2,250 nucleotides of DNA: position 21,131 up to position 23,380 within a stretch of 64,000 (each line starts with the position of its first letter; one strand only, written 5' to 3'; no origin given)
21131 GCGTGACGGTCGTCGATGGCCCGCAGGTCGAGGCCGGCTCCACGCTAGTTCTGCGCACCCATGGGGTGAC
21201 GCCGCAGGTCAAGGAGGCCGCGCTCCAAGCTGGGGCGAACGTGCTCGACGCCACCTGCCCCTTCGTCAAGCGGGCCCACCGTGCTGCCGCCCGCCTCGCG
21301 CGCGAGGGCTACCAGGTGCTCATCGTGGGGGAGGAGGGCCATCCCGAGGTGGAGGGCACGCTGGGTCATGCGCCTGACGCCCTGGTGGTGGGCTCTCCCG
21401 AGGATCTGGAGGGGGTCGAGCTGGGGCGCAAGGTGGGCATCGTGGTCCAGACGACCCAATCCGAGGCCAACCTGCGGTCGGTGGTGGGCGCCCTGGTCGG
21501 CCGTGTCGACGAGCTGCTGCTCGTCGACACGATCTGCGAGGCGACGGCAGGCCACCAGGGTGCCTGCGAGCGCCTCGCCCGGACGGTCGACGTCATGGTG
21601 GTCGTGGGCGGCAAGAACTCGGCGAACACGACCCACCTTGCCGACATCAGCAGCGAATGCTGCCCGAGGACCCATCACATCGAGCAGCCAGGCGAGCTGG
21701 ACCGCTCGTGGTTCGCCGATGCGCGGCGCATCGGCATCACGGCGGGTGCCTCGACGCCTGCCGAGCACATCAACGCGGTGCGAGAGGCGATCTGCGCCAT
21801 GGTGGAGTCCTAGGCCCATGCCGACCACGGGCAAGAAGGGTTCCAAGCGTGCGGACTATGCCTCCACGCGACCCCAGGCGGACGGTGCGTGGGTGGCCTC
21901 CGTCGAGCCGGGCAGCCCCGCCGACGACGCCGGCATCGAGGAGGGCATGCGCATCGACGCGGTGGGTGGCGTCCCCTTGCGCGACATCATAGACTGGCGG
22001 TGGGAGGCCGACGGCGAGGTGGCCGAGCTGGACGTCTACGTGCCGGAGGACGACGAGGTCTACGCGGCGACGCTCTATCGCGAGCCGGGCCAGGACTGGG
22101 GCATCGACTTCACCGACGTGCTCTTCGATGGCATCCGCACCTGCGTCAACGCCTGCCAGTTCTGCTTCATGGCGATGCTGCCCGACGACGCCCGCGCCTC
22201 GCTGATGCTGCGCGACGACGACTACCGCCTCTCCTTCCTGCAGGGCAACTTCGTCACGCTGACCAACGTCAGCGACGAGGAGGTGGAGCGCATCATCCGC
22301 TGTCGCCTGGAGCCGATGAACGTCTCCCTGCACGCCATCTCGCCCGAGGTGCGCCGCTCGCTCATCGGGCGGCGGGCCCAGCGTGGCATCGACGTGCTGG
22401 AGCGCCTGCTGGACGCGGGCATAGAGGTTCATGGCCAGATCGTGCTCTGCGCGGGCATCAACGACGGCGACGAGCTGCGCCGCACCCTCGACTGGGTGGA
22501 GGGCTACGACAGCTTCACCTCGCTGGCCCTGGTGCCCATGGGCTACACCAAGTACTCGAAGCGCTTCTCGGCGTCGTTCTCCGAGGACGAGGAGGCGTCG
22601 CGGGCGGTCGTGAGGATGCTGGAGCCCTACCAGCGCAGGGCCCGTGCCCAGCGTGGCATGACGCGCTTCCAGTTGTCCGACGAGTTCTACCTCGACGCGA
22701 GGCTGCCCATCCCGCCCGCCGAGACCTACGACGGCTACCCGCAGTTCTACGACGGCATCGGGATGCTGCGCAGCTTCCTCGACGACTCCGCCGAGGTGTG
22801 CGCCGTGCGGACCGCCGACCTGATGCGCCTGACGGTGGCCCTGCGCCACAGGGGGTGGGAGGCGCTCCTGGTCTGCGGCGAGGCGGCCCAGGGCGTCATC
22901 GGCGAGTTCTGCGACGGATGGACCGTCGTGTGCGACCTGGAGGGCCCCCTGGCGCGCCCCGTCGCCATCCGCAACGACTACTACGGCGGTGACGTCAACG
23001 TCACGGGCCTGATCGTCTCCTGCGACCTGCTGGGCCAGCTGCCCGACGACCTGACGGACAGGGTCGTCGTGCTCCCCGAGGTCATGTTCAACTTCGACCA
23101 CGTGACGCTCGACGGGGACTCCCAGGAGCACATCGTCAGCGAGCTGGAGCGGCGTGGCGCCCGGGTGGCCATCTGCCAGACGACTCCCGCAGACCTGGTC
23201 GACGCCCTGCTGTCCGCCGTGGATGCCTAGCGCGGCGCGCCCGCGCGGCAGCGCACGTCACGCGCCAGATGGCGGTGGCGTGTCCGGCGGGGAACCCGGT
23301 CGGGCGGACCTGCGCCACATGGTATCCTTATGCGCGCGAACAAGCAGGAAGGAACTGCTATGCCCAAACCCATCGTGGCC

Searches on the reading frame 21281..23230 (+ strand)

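Call 21: search_protein_families(library=pfam, proteins=[window:21281-23230:+], max_evalue=0.0001)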
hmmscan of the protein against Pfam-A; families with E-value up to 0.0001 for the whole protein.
window:21281-23230:+ (649 aa): 4 families
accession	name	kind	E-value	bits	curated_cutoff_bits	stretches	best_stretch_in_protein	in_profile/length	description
PF19238.5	Radical_SAM_2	-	1.2e-54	184.5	26.7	1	268-408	2-143/151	Radical SAM-like domain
PF04459.17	DUF512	-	5.3e-38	130.8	25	1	418-623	1-194/202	Protein of unknown function (DUF512)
PF17820.7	PDZ_6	-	6.9e-08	32.6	27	1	204-240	1-37/54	PDZ domain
PF04055.27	Radical_SAM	-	8.3e-06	26.5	29.5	1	328-405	90-165/166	Radical SAM superfamily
